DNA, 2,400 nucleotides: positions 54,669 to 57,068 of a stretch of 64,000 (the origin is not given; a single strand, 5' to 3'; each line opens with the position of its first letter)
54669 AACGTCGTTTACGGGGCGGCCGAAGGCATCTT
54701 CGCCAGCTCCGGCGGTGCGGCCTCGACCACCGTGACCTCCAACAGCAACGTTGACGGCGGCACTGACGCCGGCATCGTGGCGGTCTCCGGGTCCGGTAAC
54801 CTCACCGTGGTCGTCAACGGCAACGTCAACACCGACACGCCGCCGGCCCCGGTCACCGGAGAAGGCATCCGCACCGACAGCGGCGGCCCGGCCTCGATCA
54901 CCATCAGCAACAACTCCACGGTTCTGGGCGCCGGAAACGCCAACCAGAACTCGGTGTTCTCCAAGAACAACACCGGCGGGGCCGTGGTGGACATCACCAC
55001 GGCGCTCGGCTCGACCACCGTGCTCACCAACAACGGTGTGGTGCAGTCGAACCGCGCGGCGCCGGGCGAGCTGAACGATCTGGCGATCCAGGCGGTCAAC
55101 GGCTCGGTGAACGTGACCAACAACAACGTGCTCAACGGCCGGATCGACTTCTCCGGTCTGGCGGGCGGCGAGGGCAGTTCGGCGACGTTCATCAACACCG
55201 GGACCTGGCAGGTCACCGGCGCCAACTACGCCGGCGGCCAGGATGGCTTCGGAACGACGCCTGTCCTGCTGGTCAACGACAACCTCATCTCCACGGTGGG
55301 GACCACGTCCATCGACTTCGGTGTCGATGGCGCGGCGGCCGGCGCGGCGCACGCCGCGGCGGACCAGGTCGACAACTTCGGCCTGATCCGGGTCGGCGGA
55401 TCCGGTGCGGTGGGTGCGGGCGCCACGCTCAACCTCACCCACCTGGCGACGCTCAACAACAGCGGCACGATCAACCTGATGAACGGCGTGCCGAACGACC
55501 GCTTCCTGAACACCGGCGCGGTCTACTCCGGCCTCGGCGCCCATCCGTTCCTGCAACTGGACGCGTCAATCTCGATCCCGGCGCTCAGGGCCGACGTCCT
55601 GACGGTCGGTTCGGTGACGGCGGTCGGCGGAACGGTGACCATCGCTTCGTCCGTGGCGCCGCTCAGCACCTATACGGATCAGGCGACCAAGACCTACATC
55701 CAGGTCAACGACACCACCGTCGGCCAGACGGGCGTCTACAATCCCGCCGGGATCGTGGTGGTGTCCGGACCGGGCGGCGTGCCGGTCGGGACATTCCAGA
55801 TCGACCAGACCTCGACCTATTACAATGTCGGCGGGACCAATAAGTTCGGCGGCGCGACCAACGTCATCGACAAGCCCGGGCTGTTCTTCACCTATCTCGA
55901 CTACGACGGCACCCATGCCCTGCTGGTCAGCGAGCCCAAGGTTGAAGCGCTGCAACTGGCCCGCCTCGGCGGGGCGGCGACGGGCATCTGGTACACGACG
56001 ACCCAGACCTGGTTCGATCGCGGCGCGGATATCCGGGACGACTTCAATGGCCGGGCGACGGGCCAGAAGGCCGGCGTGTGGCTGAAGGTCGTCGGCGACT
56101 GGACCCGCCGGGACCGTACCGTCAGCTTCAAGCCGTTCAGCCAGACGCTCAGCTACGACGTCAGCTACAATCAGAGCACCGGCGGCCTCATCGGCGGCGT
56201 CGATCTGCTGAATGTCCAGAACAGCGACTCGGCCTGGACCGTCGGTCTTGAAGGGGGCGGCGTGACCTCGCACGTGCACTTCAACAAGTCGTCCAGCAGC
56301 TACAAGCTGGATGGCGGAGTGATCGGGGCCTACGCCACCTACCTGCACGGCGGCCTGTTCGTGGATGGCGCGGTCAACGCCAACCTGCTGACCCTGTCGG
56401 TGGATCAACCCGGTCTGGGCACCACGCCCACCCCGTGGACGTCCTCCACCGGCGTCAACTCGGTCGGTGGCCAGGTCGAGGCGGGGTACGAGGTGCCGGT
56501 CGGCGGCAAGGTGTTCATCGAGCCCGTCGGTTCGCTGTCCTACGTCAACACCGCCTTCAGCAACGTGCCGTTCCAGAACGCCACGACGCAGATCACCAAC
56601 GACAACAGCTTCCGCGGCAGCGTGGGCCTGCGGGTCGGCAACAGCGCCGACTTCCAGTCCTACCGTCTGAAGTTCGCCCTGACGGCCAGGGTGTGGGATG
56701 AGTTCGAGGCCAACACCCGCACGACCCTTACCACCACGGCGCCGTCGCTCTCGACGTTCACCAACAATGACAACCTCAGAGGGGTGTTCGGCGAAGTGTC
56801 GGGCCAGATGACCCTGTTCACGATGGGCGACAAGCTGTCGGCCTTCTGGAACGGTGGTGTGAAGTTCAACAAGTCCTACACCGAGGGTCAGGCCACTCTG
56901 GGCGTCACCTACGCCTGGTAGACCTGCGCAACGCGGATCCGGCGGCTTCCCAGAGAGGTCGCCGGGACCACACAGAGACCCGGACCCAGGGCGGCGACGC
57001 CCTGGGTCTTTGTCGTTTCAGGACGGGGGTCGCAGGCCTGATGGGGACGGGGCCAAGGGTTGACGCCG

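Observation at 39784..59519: A 16.8-kb single-ORF autotransporter (5603 aa) splits the normally contiguous clpX-lon junction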

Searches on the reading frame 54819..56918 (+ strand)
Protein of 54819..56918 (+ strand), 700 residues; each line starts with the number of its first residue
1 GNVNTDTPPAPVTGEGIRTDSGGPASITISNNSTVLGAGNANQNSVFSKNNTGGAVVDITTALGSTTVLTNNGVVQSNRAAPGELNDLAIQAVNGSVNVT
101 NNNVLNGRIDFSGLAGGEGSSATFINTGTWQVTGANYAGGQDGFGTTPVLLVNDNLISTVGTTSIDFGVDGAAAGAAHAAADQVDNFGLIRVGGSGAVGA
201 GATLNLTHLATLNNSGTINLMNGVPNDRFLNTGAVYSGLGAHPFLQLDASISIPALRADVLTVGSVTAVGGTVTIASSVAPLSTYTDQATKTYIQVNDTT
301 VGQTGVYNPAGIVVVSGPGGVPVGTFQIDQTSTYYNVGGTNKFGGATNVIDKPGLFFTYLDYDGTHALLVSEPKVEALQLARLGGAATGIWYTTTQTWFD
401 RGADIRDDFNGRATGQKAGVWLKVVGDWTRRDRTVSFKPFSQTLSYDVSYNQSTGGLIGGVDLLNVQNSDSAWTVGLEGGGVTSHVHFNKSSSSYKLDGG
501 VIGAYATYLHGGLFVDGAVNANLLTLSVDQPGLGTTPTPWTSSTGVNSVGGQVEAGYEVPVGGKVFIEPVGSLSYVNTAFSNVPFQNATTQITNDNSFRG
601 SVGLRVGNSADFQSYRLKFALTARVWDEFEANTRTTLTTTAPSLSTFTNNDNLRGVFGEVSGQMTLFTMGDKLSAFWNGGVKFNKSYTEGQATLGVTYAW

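Call 14: find_homologous_proteins(query=window:54819-56918:+, max_evalue=1e-10)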
Query window:54819-56918:+ (700 aa): 12 proteins with E <= 1e-10 among 8000 candidates.
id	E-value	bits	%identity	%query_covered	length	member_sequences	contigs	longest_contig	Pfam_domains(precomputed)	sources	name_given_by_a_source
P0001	1.2e-143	498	44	92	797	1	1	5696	PF03797.26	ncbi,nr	ncbi:MAG TPA: autotransporter domain-containing protein, partial [Caulobacteraceae bacterium]|nr:aut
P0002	1.1e-133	466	42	100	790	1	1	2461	PF03797.26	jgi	jgi:hypothetical protein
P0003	2.2e-132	461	42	100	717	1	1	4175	PF03797.26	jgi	jgi:hypothetical protein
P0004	5.0e-129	450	53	58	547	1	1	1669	PF03797.26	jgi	jgi:hypothetical protein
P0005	3.6e-115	404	40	85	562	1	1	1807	PF03797.26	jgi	jgi:hypothetical protein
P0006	1.5e-105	373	37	98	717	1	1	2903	PF03797.26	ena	-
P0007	3.0e-100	355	38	98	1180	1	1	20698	-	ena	-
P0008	1.5e-95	339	42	68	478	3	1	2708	PF03797.26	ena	-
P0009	7.1e-91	324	40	82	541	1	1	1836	PF03797.26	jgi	jgi:hypothetical protein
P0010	1.4e-66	244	35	92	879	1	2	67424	PF03797.26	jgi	jgi:outer membrane autotransporter protein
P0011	1.3e-52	198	33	83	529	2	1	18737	PF03797.26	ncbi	ncbi:MAG: autotransporter outer membrane beta-barrel domain-containing protein [Parcubacteria group 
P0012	2.6e-32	131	30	88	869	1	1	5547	PF18883.7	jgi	jgi:outer membrane autotransporter protein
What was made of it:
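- Tried and rejected: With the C-terminal 700 aa it gave only 12, mostly fragments (call 14).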

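Call 26: find_encoding_contigs(protein=P0001, flank=10000, max_places=3)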
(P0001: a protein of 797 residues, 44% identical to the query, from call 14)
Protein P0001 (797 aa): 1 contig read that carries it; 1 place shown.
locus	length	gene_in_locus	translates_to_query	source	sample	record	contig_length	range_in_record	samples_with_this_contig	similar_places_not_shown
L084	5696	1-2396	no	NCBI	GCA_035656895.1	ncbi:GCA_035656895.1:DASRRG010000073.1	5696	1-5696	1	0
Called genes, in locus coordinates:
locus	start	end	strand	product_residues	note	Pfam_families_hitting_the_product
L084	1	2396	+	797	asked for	PF03797:Autotransporter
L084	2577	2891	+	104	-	-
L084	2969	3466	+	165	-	-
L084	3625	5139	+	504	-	PF00171:Aldedh, PF05893:LuxC (weak)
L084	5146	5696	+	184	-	PF02771:Acyl-CoA_dh_N, PF02770:Acyl-CoA_dh_M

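Call 27: find_encoding_contigs(protein=P0007, flank=10000, max_places=3)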
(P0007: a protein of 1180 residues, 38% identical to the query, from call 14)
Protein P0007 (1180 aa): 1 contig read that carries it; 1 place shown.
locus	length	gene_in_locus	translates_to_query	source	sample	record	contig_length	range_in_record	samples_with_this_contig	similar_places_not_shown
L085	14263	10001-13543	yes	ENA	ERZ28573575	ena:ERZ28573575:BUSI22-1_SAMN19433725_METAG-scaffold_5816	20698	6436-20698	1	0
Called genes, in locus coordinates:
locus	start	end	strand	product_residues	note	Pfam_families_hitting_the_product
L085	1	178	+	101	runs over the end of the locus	PF00253:Ribosomal_S14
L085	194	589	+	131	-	PF00410:Ribosomal_S8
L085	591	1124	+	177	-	PF00347:Ribosomal_L6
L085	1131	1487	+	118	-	PF00861:Ribosomal_L18p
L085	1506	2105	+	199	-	PF00333:Ribosomal_S5, PF03719:Ribosomal_S5_C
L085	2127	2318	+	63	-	PF00327:Ribosomal_L30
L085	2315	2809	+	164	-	PF00828:Ribosomal_L27A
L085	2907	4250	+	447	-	PF00344:SecY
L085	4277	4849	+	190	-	PF00406:ADK, PF13207:AAA_17, PF13671:AAA_33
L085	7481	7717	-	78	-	-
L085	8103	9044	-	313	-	-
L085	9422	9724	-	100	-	-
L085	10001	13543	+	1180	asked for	-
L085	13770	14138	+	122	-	PF00416:Ribosomal_S13, PF22525:H2TH_5 (weak)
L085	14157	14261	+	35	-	?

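Call 28: find_encoding_contigs(protein=P0003, flank=10000, max_places=3)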
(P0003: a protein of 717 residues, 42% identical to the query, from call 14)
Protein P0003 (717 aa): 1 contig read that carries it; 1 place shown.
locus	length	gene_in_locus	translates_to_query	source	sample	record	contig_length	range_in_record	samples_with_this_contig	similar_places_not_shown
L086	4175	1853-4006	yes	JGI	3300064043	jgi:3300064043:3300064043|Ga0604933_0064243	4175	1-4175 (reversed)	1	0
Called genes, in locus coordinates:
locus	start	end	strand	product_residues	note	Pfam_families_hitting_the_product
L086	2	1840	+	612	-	?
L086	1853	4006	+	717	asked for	PF03797:Autotransporter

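Call 56: predict_structure(alignment_id=A2)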
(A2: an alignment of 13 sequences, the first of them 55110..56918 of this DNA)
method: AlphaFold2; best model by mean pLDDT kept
length: 603 residues; sequences in the alignment: 13
mean_pLDDT: 82.8   pTM: 0.78
mean pLDDT of the five models: 82.8, 81.4, 80.1, 79.5, 71.5
residues with pLDDT >= 90: 236; 70-90: 279; 50-70: 59; < 50: 29
segments of 3 or more residues with pLDDT < 50: 74-80, 173-191
pLDDT, mean of each block of 10 residues (from residue 1): 91 71 79 91 60 91 89 52 79 79 82 89 89 84 83 75 83 41 35 79 78 88 75 91 85 88 89 90 89 89 74 72 91 91 88 94 90 86 95 89 95 90 95 73 84 94 86 93 81 80 92 84 91 79 64 82 89 80 88 90 82
secondary structure, 60 per line:
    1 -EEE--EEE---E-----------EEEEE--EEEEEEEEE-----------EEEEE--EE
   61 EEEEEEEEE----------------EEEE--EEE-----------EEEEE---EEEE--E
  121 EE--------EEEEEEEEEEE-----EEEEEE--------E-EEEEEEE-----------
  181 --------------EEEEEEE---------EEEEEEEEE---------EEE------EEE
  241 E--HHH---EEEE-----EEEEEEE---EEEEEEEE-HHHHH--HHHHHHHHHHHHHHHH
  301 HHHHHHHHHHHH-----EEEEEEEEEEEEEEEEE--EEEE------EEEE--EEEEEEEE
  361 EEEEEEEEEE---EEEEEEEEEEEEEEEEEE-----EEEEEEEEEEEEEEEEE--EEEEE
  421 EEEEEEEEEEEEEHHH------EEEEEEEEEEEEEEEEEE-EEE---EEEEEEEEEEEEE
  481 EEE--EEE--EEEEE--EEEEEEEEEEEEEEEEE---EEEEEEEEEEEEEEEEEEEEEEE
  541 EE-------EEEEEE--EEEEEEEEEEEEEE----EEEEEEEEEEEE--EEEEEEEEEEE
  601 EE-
elements in order: E2-4 E7-9 E25-29 E32-40 E52-56 E59-69 E86-89 E92-94 E106-110 E114-117 E120-122 E131-141 E147-152 E163-169 E195-201 E211-219 E229-231 E238-241 E250-253 E259-265 E269-276 H278-282 H285-312 E318-334 E337-340 E347-350 E353-370 E374-391 E397-413 E416-433 E443-460 E462-464 E468-483 E486-488 E491-495 E498-514 E518-542 E550-555 E558-571 E576-587 E590-602
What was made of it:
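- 56061..56918 (+): C-terminal translocator beta-barrel (aa 5318-5603), ending in an aromatic residue (W). AF2 pLDDT 82.8 (call 56).
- On Type Va (classical monomeric) autotransporter: AF2 pLDDT 82.8, helix at aa 5285-5312, then about 12 long strands (call 56).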

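Call 60: fold_search(model_id=the predicted structure, library=pdb)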
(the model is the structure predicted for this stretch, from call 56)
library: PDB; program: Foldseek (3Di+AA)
matches with E <= 10: 1115; with E <= 0.001: 318
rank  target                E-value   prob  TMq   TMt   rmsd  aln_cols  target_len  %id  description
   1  3kvn_X                2.6e-16  1.00  0.43  0.41   3.8       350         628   15  Crystal structure of the full-length autotransporter EstA from Pseudomonas aeruginosa (released 2010-01-26)
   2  3kvn_A                1.3e-15  1.00  0.43  0.41   3.9       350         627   15  Crystal structure of the full-length autotransporter EstA from Pseudomonas aeruginosa (released 2010-01-26)
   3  9oqa                  1.3e-14  1.00  0.40  0.39   6.2       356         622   15  Cryo-EM structure of AaaA, a Pseudomonas Aeruginosa autotransporter (released 2025-08-13)
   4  3slo                  2.0e-14  1.00  0.40  0.76   7.2       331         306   15  Pre-cleavage Structure of the Autotransporter EspP - N1023D mutant (released 2011-11-16)
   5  3slj                  4.3e-14  1.00  0.41  0.78   5.4       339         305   15  Pre-cleavage Structure of the Autotransporter EspP - N1023A mutant (released 2011-11-16)
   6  3slt                  5.2e-14  1.00  0.39  0.73   7.5       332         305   14  Pre-cleavage Structure of the Autotransporter EspP - N1023S Mutant (released 2011-11-16)
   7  3aeh_A                6.1e-13  1.00  0.35  0.74   7.2       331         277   13  Integral membrane domain of autotransporter Hbp (released 2010-07-07)
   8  8bnz_P                3.3e-12  1.00  0.40  0.75   4.7       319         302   16  BAM-EspP complex structure with BamA-G431C/EspP-N1293C mutations in nanodisc (released 2023-04-26)
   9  8bo2_P                3.8e-12  1.00  0.44  0.84   3.7       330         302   15  BAM-EspP complex structure with BamA-S425C/EspP-S1299C mutations in nanodisc (released 2023-04-26)
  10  3qq2_B                4.6e-12  1.00  0.34  0.78   5.0       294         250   15  Crystal Structure of the Beta Domain of the Bordetella Autotransporter Brka (released 2011-04-13)
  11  4mee                  6.7e-12  1.00  0.36  0.67   4.2       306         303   14  Crystal structure of the transport unit of the autotransporter AIDA-I from Escherichia coli (released 2014-06-04)
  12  3qq2_A                9.9e-12  1.00  0.35  0.82   5.1       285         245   15  Crystal Structure of the Beta Domain of the Bordetella Autotransporter Brka (released 2011-04-13)
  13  3qq2_C                4.1e-11  1.00  0.36  0.83   4.5       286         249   16  Crystal Structure of the Beta Domain of the Bordetella Autotransporter Brka (released 2011-04-13)
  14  1uyn                  7.4e-11  1.00  0.35  0.69   5.7       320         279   14  Translocator domain of autotransporter NalP from Neisseria meningitidis (released 2004-03-18)
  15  2qom_A                1.3e-10  1.00  0.33  0.71   6.7       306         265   14  The crystal structure of the E.coli EspP autotransporter Beta-domain. (released 2007-11-13)
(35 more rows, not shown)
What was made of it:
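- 55962..56045 (+): Alpha-helical linker (aa 5285-5312), predicted to run through the barrel pore. Fold matches to pre-cleavage EspP, EstA, NalP and other translocators (call 60).
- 56061..56918 (+): Foldseek: EstA E=2.6e-16, EspP target TM 0.76-0.84, BrkA 0.78-0.83, plus Hbp, AIDA-I and NalP (call 60).
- On Type Va (classical monomeric) autotransporter: Foldseek to EstA, EspP, BrkA, Hbp, AIDA-I and NalP gives E of 1e-16 to 1e-10 and target TM up to 0.84 (call 60).
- On Trimeric autotransporter (type Vc) or two-partner secretion TpsA (type Vb): The model is a full monomeric barrel (calls 56, 60).
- Closest known: Classical beta-helical autotransporters: pertactin, BrkA, Ag43, AIDA-I, EspP/Hbp. 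Same: The barrel plus linker fold matches solved EspP, BrkA, Hbp, AIDA-I and NalP structures (call 60).
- Its top fold matches are all type Va translocators: EstA, AaaA, EspP, Hbp, BrkA, AIDA-I and NalP (calls 56, 60).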

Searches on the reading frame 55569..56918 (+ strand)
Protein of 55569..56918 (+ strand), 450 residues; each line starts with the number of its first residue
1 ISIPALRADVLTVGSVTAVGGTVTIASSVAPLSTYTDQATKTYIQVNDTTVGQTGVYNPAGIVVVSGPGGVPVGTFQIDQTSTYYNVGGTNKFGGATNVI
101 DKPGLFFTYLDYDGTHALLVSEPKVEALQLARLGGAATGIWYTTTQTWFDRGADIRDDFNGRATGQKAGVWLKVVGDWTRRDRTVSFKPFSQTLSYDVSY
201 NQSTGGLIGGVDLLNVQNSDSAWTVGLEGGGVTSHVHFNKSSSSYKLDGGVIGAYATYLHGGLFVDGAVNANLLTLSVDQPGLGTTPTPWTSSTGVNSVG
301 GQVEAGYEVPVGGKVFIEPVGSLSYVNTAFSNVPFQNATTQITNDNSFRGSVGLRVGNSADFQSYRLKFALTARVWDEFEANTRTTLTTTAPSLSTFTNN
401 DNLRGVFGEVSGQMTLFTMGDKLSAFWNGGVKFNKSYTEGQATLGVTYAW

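Call 7: search_protein_families(library=pfam, proteins=[window:55569-56918:+], max_evalue=10)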
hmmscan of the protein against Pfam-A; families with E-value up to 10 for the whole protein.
window:55569-56918:+ (450 aa): 1 family
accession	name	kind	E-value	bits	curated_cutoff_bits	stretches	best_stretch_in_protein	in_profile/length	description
PF03797.25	Autotransporter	-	6.4e-26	92.1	26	1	170-416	1-242/255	Autotransporter beta-domain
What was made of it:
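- PF03797 at 92 bits against a cut-off of 26 (call 7).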

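Call 8: search_solved_structures(query=window:55569-56918:+, max_evalue=10, show_alignments=2)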
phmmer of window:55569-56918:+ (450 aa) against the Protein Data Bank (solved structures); distinct sequences matched with E-value up to 10: 0.
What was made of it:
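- Closest known: Fap2. Different: There is no detectable sequence homology (call 8).
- Tried and rejected: phmmer of the last 450 aa against PDB sequences gave no hit (call 8).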

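Call 30: search_protein_representatives(protein=window:55569-56918:+)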
Query: 450 residues. Proteins with E-value up to 0.001 (for the whole library): 911; up to 1e-10: 689; up to 1e-30: 218. The best 150 are listed.
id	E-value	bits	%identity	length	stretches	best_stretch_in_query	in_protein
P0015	1.3e-119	416.6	50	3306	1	39-450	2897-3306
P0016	1.2e-118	413.3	48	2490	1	16-450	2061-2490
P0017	1.8e-109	383.2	48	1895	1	28-450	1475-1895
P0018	1.9e-106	373.2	45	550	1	40-450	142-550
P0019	1.4e-105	370.3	46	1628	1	37-450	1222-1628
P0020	5.0e-104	365.2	47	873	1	42-450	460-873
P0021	9.4e-103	361.0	46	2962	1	28-450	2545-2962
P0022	1.9e-101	356.7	50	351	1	99-449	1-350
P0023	8.8e-100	351.2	47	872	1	20-450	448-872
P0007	5.8e-97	341.9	46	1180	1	39-450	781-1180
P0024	4.6e-91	322.5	47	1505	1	41-450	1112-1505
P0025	5.2e-91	322.3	43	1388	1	20-450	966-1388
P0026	2.5e-84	300.3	45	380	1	75-450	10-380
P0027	9.1e-77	275.4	41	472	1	15-450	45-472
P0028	8.3e-73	262.3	41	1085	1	40-448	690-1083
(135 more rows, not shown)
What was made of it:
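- Closest known: Uncharacterised alphaproteobacterial autotransporters P0015. Different: The present protein is 1.7 times longer than the longest of the 150 closest cluster representatives (call 30).
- Tried and rejected: The exhaustive representative search was needed to find the full-length relatives (call 30).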

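Call 32: find_encoding_contigs(protein=P0015, flank=10000, max_places=4)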
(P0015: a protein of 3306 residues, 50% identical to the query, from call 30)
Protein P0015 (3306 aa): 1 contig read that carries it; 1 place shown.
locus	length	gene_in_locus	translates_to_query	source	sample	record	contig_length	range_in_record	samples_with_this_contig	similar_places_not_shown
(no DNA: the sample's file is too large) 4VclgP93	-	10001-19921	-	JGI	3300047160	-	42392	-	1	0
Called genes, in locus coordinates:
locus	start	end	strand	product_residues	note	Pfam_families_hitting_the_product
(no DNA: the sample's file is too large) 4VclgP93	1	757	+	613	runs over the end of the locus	PF00912:Transgly, PF00905:Transpeptidase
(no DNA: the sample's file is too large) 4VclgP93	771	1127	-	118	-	PF01165:Ribosomal_S21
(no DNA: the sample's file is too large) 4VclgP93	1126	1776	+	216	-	PF08511:COQ9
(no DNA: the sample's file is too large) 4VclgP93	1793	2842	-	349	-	PF22660:RS_preATP-grasp-like, PF02222:ATP-grasp, PF17769:PurK_C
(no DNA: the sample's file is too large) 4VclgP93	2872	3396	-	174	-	PF00731:AIRC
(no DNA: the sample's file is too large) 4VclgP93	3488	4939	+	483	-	PF00501:AMP-binding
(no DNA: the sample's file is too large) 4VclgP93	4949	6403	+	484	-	PF00501:AMP-binding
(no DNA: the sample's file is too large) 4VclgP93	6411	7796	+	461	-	PF00501:AMP-binding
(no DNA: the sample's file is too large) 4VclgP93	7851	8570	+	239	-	PF00990:GGDEF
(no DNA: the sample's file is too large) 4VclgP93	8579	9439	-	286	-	PF12833:HTH_18, PF00165:HTH_AraC (weak)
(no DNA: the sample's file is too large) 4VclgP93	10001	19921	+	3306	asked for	-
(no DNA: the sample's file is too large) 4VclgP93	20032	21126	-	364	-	PF00724:Oxidored_FMN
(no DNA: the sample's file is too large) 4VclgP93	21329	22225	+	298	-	PF08666:SAF (weak), PF16976:RcpC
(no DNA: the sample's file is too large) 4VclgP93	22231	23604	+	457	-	PF13629:T2SS-T3SS_pil_N, PF00263:Secretin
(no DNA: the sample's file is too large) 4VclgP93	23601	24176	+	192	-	?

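Call 33: find_encoding_contigs(protein=P0021, flank=10000, max_places=4)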
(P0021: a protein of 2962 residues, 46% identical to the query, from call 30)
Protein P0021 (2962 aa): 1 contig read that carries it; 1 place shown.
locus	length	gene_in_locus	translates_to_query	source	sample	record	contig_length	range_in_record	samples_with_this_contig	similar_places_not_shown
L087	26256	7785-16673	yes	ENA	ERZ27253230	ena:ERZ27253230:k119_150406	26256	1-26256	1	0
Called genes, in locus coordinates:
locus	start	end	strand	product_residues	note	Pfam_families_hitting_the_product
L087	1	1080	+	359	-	?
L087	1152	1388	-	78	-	PF01165:Ribosomal_S21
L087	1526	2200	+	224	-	PF08511:COQ9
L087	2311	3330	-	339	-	PF22660:RS_preATP-grasp-like, PF02222:ATP-grasp, PF17769:PurK_C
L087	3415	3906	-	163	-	PF00731:AIRC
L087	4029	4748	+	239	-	PF00990:GGDEF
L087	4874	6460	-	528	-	PF00135:COesterase, PF07859:Abhydrolase_3 (weak), PF20434:BD-FAE (weak)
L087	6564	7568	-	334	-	PF12833:HTH_18, PF00165:HTH_AraC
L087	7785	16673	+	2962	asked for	-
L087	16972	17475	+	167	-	-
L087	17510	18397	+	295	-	PF01734:Patatin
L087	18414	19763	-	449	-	PF02771:Acyl-CoA_dh_N (faint), PF02770:Acyl-CoA_dh_M, PF00441:Acyl-CoA_dh_1, PF08028:Acyl-CoA_dh_2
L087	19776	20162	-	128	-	PF19802:DUF6285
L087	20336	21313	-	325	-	PF01636:APH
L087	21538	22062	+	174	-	PF12802:MarR_2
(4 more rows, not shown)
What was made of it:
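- The closest beta-domain relatives sit at other loci: purEK-GGDEF-AraC, adk-rpsM, and next to aldehyde dehydrogenase (calls 26, 27, 32, 33).
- Closest known: Uncharacterised alphaproteobacterial autotransporters P0015. Different: The L085 gene fills the adk-rpsM gap (calls 27, 32, 33).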

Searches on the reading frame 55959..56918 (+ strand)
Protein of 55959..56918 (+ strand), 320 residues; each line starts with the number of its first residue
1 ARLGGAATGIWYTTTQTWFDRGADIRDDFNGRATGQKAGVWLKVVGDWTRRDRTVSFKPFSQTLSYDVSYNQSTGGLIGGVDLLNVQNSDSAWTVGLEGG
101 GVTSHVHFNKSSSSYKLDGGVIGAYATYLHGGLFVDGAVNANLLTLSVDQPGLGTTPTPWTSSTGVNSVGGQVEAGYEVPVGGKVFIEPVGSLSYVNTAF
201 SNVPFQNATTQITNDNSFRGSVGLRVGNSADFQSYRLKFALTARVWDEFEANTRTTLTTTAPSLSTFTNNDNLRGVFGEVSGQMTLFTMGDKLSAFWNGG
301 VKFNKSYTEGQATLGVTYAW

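Call 7: search_protein_families(library=pfam, proteins=[window:55959-56918:+], max_evalue=10)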
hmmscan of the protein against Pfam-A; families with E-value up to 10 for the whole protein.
window:55959-56918:+ (320 aa): 1 family
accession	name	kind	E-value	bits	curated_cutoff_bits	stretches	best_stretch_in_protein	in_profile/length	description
PF03797.25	Autotransporter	-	7.9e-26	91.8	26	1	40-295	1-250/255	Autotransporter beta-domain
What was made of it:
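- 56061..56918 (+): PF03797 at 91.8 bits, cut-off 26, covering aa 5323-5578 (call 7).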
